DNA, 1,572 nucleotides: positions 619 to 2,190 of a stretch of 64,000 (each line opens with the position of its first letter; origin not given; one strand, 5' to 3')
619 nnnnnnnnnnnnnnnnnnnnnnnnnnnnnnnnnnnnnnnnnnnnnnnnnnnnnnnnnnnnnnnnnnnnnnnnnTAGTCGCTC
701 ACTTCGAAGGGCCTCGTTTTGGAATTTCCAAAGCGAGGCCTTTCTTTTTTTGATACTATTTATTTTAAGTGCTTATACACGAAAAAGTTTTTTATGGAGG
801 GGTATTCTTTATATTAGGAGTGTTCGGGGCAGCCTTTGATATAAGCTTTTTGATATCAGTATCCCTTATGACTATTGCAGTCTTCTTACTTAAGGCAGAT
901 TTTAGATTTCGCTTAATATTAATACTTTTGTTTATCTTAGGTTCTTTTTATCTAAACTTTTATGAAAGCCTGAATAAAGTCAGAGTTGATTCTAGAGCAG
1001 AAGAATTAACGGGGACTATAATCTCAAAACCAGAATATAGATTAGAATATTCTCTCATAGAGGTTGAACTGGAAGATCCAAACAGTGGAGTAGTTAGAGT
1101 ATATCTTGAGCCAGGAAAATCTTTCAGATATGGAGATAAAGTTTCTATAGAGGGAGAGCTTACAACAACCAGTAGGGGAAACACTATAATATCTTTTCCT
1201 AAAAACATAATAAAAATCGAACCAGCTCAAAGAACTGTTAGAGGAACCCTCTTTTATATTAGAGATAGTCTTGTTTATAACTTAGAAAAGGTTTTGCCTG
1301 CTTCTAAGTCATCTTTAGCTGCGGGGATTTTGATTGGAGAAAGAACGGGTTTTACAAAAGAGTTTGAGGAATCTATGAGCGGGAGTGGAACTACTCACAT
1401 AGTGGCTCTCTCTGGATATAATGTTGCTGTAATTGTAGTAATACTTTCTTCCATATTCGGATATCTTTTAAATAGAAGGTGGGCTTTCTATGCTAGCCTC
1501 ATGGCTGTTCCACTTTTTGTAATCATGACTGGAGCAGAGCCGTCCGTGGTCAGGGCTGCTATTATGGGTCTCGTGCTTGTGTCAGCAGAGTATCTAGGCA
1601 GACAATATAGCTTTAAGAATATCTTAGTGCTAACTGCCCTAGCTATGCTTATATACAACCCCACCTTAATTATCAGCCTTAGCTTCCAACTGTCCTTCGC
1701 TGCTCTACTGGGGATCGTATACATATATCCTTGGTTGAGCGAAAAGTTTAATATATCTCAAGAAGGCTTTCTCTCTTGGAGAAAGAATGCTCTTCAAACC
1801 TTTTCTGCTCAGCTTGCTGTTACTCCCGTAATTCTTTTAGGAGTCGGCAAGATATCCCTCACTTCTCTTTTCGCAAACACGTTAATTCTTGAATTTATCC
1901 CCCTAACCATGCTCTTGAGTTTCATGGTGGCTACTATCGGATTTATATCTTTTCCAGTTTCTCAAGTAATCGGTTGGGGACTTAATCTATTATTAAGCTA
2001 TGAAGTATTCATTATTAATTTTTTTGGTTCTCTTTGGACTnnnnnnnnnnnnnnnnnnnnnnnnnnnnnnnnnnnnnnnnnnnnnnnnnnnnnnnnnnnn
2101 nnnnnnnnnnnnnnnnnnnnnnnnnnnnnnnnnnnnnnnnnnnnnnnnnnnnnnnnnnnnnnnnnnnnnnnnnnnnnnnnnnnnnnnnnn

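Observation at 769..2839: ComEC encoded as two overlapping ORFs (competence domain / MBL domain)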

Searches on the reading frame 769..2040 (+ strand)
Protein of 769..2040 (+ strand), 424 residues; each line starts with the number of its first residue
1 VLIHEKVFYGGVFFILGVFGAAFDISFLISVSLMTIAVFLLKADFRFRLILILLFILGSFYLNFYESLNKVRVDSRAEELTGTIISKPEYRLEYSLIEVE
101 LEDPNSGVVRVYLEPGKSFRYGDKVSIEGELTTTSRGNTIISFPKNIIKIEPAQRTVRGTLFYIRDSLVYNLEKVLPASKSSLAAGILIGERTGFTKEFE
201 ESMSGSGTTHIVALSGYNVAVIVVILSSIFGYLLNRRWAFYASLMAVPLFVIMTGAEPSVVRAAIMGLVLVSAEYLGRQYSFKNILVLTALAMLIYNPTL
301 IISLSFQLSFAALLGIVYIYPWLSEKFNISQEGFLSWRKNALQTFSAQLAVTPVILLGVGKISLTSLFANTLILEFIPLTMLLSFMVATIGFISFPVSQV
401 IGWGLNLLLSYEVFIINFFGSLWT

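Call 4: search_protein_families(library=pfam, proteins=[window:769-2040:+], max_evalue=0.01)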
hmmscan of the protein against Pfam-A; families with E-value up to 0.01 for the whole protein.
window:769-2040:+ (424 aa): 2 families
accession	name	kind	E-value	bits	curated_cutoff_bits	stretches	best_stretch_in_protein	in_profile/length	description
PF03772.21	Competence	-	2e-45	155.7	23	1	188-418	2-234/270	Competence protein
PF13567.11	DUF4131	-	1.6e-07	31.6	31.6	1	28-133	10-132/165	Domain of unknown function (DUF4131)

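Call 22: search_solved_structures(query=window:769-2040:+, max_evalue=0.01)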
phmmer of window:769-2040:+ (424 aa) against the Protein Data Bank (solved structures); distinct sequences matched with E-value up to 0.01: 5.
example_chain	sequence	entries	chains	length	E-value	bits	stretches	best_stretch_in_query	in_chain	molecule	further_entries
30bt_A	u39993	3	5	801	3.4e-22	82.4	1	170-410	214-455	Beta-lactamase-like domain | ComEC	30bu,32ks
9vc6_A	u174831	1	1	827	3e-12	49.6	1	180-397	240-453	Competence protein ComEC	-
9vc9_A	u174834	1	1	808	3.2e-05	26.5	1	160-389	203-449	Dna internalization-related competence protein rec2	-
9vcb_A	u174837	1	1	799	5.3e-05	25.8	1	164-411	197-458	DNA internalization-related competence protein ComEC/Rec2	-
9vcf_A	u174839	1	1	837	5.8e-05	25.6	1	164-411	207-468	DNA internalization-related competence protein ComEC/Rec2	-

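Call 23: search_protein_families(library=ncbifam, proteins=[window:769-2040:+], max_evalue=0.01)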
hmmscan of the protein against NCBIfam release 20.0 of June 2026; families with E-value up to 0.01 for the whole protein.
window:769-2040:+ (424 aa): 4 families
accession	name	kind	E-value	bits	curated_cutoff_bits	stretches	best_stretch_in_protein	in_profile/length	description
TIGR00361.1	ComEC_Rec2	equivalog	3.5e-22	78.3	190.05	1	164-413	112-371/663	DNA internalization-related competence protein ComEC/Rec2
TIGR00360.1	ComEC_N-term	subfamily_domain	1.8e-20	73.9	36.5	1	208-383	1-167/171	ComEC/Rec2-related protein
NF045979.1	ComEC_MAG0480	equivalog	1.6e-15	56.8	150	1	22-416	44-425/461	MAG0480 family ComEC-like protein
NF008580.0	PRK11539.1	equivalog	5e-15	54.9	969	1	165-405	183-432/758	ComEC family protein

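Call 28: find_homologous_proteins(query=window:769-2040:+)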
Query window:769-2040:+ (424 aa): 1340 proteins with E <= 0.001 among 8000 candidates; the best 120 are listed.
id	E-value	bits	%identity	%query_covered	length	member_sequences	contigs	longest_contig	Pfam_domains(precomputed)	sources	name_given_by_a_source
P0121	5.8e-262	887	100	100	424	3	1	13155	PF13567.12,PF03772.22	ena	-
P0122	1.1e-120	422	50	99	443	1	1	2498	PF03772.22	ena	-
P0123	1.7e-119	418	51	100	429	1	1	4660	PF03772.22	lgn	-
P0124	6.8e-116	406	50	100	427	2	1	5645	PF13567.12,PF03772.22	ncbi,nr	ncbi:MAG: ComEC/Rec2 family competence protein [bacterium]|nr:ComEC/Rec2 family competence protein [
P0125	2.8e-114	400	48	100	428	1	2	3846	PF03772.22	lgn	-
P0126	3.2e-114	400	48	100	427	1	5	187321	PF13567.12,PF03772.22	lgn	-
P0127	5.7e-114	399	46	100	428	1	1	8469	PF03772.22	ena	-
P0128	6.2e-114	399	49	100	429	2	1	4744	PF13567.12,PF03772.22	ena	-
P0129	8.4e-114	399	48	100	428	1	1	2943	PF13567.12,PF03772.22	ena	-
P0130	1.5e-113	398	48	100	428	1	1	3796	PF13567.12,PF03772.22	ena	-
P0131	2.2e-113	398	49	100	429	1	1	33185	PF03772.22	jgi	jgi:competence protein ComEC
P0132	2.6e-113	397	48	100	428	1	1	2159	PF03772.22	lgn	-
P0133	5.4e-113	396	48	100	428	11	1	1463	PF13567.12,PF03772.22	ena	-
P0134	6.5e-113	396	47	100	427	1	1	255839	PF13567.12,PF03772.22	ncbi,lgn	ncbi:MAG: ComEC/Rec2 family competence protein [Candidatus Colwellbacteria bacterium]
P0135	2.4e-112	394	48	100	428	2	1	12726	PF03772.22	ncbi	-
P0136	5.3e-112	393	47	100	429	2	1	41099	PF03772.22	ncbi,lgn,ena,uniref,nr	ncbi:MAG: hypothetical protein COT89_01000 [Candidatus Colwellbacteria bacterium CG10_big_fil_rev_8_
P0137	2.7e-111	391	48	100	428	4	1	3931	PF13567.12,PF03772.22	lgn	-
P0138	2.9e-111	391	49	99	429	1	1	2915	PF13567.12,PF03772.22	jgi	-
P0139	6.0e-111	389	47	100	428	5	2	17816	PF13567.12,PF03772.22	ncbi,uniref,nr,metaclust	ncbi:MAG: hypothetical protein A2119_00400 [Candidatus Colwellbacteria bacterium GWA2_46_10]|uniref:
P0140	1.5e-110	388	49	97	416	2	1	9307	PF03772.22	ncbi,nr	ncbi:ComEC/Rec2 family competence protein, partial [Patescibacteria group bacterium]|nr:ComEC/Rec2 f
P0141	3.6e-110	387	47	100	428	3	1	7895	PF13567.12,PF03772.22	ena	-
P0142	4.2e-110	387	48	99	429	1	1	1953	PF13567.12,PF03772.22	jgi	-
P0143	7.6e-110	386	46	100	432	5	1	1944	PF03772.22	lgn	-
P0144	8.7e-110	386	46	100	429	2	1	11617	PF13567.12,PF03772.22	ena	-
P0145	1.6e-109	385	47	99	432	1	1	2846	PF03772.22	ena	-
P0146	2.5e-109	384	48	100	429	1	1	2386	PF13567.12,PF03772.22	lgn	-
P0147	5.4e-109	383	48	100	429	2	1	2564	PF03772.22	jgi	-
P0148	7.5e-109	383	47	100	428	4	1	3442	PF03772.22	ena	-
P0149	7.9e-109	383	47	100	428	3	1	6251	PF13567.12,PF03772.22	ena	-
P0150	1.0e-106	376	48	100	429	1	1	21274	PF13567.12,PF03772.22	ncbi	-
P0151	1.4e-106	375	47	100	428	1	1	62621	PF03772.22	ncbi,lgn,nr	ncbi:MAG: ComEC/Rec2 family competence protein [Candidatus Colwellbacteria bacterium]|nr:ComEC/Rec2 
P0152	1.8e-106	375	48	99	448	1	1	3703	PF13567.12,PF03772.22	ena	-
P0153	3.1e-106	374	45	100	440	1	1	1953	PF13567.12,PF03772.22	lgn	-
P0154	1.0e-105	372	45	100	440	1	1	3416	PF13567.12,PF03772.22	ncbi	-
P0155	1.9e-105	371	46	100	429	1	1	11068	PF13567.12,PF03772.22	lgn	-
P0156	2.1e-105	371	44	100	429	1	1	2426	PF03772.22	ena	-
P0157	5.0e-105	370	47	93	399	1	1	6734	PF03772.22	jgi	-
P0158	2.8e-104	368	45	100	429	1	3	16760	PF13567.12,PF03772.22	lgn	-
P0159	8.5e-104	366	46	100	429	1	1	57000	PF13567.12,PF03772.22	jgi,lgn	jgi:competence protein ComEC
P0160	9.4e-104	366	45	99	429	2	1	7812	PF03772.22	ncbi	-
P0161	1.7e-102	362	45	99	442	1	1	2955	PF13567.12,PF03772.22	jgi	jgi:competence protein ComEC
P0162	6.5e-102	360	44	99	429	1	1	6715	PF03772.22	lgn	-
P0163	1.0e-101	359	48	94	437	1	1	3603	PF13567.12,PF03772.22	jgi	-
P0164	1.6e-101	358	44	100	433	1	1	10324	PF13567.12,PF03772.22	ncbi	-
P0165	4.1e-100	354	43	100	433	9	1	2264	PF13567.12,PF03772.22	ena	-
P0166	7.9e-100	353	45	100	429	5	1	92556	PF03772.22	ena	-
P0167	1.5e-99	352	45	87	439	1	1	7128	PF13567.12,PF03772.22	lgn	-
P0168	3.4e-99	351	46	100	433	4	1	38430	PF13567.12,PF03772.22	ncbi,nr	ncbi:MAG: ComEC/Rec2 family competence protein [Candidatus Colwellbacteria bacterium]|nr:ComEC/Rec2 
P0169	7.2e-98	346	43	100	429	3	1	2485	PF13567.12,PF03772.22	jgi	jgi:competence protein ComEC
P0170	8.3e-98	346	53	77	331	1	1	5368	PF03772.22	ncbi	-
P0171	3.0e-97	344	42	100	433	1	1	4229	PF13567.12,PF03772.22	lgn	-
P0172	5.8e-97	343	43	100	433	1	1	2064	PF13567.12,PF03772.22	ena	-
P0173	6.9e-97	343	43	100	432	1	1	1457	PF03772.22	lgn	-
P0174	1.1e-96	342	42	100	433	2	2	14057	PF13567.12,PF03772.22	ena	-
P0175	2.0e-96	342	42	100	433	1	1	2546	PF13567.12,PF03772.22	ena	-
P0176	2.2e-96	342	43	100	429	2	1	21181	PF13567.12,PF03772.22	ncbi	-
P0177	2.4e-96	341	45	99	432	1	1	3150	PF13567.12,PF03772.22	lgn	-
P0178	4.9e-96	340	45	100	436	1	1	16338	PF13567.12,PF03772.22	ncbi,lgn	-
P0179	5.7e-95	337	42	100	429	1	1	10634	PF13567.12,PF03772.22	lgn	-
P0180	1.1e-94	336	43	100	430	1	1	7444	PF13567.12,PF03772.22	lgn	-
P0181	2.9e-94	335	41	100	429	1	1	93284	PF13567.12,PF03772.22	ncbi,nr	ncbi:MAG: ComEC/Rec2 family competence protein [Candidatus Colwellbacteria bacterium]|nr:ComEC/Rec2 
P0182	3.9e-94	334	45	99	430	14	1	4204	PF13567.12,PF03772.22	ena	-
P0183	5.9e-94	334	42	100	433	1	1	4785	PF13567.12,PF03772.22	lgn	-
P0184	7.0e-94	333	44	100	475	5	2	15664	PF13567.12,PF03772.22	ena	-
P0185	9.1e-94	333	43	100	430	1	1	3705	PF13567.12,PF03772.22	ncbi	-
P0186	1.1e-93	333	43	99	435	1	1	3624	PF13567.12,PF03772.22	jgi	-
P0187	1.7e-93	332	44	99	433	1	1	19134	PF13567.12,PF03772.22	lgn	-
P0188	8.0e-93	330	43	99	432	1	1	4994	PF13567.12,PF03772.22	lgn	-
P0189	8.0e-93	330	43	100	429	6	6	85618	PF13567.12,PF03772.22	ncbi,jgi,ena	ncbi:MAG TPA: ComEC/Rec2 family competence protein [Candidatus Paceibacterota bacterium]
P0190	1.3e-92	329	43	99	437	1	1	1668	PF13567.12,PF03772.22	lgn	-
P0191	9.5e-92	326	42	97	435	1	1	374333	PF03772.22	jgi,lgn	jgi:competence protein ComEC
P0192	1.1e-91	326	41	100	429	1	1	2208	PF13567.12,PF03772.22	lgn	-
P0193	1.1e-91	326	42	100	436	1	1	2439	PF13567.12,PF03772.22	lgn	-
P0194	2.4e-91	325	43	99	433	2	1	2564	PF13567.12,PF03772.22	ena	-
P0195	4.1e-91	324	41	100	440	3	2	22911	PF13567.12,PF03772.22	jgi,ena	-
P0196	4.6e-91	324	42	99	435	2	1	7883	PF03772.22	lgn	-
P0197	1.3e-90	322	43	100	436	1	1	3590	PF13567.12,PF03772.22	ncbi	-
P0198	1.4e-90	322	42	100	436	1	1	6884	PF13567.12,PF03772.22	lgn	-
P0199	1.6e-90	322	43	100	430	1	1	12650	PF13567.12,PF03772.22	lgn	-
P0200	8.1e-90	320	41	100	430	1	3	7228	PF13567.12,PF03772.22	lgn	-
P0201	9.8e-90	320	42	100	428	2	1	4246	PF13567.12,PF03772.22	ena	-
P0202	3.0e-89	318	39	100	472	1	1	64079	PF13567.12,PF03772.22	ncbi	-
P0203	6.7e-89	317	41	100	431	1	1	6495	PF13567.12,PF03772.22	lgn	-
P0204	7.9e-89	317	43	100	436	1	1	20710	PF13567.12,PF03772.22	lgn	-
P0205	8.3e-89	317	42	100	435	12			PF03772.22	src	-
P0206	1.5e-88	316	42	100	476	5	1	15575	PF13567.12,PF03772.22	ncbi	ncbi:MAG: ComEC/Rec2 family competence protein [Patescibacteria group bacterium]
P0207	2.8e-88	315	45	86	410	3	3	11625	PF13567.12,PF03772.22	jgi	-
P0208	4.5e-88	314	40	100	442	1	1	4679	PF13567.12,PF03772.22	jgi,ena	-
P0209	5.8e-88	314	41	100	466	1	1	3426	PF13567.12,PF03772.22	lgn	-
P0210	1.2e-87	313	43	100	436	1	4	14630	PF13567.12,PF03772.22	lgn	-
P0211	2.5e-87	312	47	80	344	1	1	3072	PF03772.22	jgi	-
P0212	2.7e-87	312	44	87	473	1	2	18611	PF13567.12,PF03772.22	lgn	-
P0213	3.1e-87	311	41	100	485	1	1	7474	PF13567.12,PF03772.22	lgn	-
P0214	5.5e-87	311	44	88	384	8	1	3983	PF03772.22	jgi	-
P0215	5.6e-87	311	41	99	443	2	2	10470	PF13567.12,PF03772.22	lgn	-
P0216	1.8e-86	309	40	100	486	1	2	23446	PF13567.12,PF03772.22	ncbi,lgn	-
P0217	7.9e-86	307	41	99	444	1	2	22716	PF13567.12,PF03772.22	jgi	jgi:competence protein ComEC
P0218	1.3e-85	306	40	99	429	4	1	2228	PF13567.12,PF03772.22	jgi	-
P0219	1.4e-85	306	42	100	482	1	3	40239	PF13567.12,PF03772.22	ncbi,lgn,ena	ncbi:MAG: ComEC/Rec2 family competence protein [Patescibacteria group bacterium]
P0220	2.1e-85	305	40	100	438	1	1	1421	PF13567.12,PF03772.22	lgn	-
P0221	2.1e-85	305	40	100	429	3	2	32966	PF03772.22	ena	-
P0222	4.1e-85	304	40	100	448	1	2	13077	PF13567.12,PF03772.22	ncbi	-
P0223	6.7e-85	304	40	100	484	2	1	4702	PF13567.12,PF03772.22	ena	-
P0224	1.5e-84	303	59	58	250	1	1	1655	PF03772.22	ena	-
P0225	1.7e-84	302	44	87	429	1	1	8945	PF13567.12,PF03772.22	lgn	-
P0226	1.7e-84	302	40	100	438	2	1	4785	PF13567.12,PF03772.22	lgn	-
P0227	1.8e-84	302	44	87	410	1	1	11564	PF13567.12,PF03772.22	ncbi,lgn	-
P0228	1.9e-84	302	39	99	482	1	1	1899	PF13567.12,PF03772.22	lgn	-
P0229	3.9e-84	301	40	100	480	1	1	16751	PF13567.12,PF03772.22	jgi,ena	-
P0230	2.8e-83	298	41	99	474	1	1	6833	PF13567.12,PF03772.22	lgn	-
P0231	3.0e-83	298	41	100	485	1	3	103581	PF13567.12,PF03772.22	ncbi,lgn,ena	-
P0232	3.2e-83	298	44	88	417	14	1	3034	PF13567.12,PF03772.22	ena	-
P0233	3.6e-83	298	39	99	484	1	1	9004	PF13567.12,PF03772.22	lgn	-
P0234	4.9e-83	298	40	100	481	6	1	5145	PF13567.12,PF03772.22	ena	-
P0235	6.2e-83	297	42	99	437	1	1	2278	PF13567.12,PF03772.22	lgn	-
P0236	6.7e-83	297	41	99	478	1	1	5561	PF13567.12,PF03772.22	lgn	-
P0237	1.0e-82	297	45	82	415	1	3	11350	PF03772.22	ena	-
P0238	1.3e-82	296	42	99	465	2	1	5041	PF13567.12,PF03772.22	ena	-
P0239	1.6e-82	296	43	84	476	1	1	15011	PF13567.12,PF03772.22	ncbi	-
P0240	1.6e-82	296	41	100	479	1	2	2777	PF13567.12,PF03772.22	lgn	-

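Call 45: predict_structure(alignment_id=A2)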
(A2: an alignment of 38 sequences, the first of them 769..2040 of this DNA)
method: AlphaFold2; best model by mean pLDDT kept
length: 424 residues; sequences in the alignment: 38
mean_pLDDT: 83.4   pTM: 0.76
mean pLDDT of the five models: 83.4, 82.3, 81.4, 80.9, 79.6
residues with pLDDT >= 90: 93; 70-90: 302; 50-70: 29; < 50: 0
segments of 3 or more residues with pLDDT < 50: none
pLDDT, mean of each block of 10 residues (from residue 1): 87 94 89 91 90 95 87 74 86 85 85 83 85 72 81 78 88 90 84 78 77 61 75 84 85 77 79 80 86 90 83 86 83 67 85 81 79 84 90 92 93 89 69
secondary structure, 60 per line:
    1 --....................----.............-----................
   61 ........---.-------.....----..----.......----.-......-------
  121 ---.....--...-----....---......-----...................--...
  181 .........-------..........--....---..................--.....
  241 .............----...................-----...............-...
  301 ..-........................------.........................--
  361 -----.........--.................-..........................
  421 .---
elements in order: H3-22 H27-39 H45-68 E80-84 E95-101 E108-113 E124-128 E131-133 E139-142 E146-151 H157-175 H178-189 H197-206 H209-212 H216-233 H236-253 H258-276 H282-296 H298-302 H304-327 H334-358 H366-374 H377-393 H395-421
